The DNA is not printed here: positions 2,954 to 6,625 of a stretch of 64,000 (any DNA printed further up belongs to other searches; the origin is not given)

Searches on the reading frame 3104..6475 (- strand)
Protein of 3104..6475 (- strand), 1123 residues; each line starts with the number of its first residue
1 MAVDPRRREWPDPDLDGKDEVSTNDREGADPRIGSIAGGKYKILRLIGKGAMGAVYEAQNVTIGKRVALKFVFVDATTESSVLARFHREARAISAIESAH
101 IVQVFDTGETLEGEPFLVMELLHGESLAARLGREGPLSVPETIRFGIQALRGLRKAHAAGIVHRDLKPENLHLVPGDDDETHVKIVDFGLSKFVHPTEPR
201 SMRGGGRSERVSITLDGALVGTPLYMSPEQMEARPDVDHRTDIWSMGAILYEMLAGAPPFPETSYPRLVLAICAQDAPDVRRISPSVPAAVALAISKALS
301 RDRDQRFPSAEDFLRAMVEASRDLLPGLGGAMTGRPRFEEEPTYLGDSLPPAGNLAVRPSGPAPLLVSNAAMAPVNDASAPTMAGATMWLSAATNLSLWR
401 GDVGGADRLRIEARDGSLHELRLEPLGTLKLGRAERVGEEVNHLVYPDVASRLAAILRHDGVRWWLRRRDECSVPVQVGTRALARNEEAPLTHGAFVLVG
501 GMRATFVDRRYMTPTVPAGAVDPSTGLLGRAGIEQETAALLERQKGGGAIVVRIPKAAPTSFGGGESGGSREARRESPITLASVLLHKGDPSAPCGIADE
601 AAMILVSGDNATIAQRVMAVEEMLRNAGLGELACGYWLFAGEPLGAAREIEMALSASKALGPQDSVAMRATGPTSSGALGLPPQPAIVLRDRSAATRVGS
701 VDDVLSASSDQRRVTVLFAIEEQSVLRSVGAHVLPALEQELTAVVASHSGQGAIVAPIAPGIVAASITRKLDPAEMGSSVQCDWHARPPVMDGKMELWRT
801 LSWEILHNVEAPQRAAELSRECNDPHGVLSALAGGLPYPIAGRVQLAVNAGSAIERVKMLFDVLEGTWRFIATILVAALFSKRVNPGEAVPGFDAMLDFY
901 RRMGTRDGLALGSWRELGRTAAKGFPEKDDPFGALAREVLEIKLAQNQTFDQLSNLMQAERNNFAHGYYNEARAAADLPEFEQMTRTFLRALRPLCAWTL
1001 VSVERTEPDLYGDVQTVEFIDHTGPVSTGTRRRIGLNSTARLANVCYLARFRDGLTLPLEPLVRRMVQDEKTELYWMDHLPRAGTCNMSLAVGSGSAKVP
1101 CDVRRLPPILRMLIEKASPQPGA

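Call 46: search_protein_families(library=pfam, proteins=[window:3104-6475:-], max_evalue=0.001)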
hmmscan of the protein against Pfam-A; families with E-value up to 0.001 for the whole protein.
window:3104-6475:- (1123 aa): 3 families
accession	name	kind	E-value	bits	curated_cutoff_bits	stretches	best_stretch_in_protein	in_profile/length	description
PF00069.31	Pkinase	-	5.1e-43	147.8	31.7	1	41-306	1-251/263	Protein kinase domain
PF07714.23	PK_Tyr_Ser-Thr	-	1.2e-23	84.2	23.1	1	43-306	3-248/258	Protein tyrosine and serine/threonine kinase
PF01636.29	APH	-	5.8e-05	23.4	23.2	1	55-159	13-110/239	Phosphotransferase enzyme family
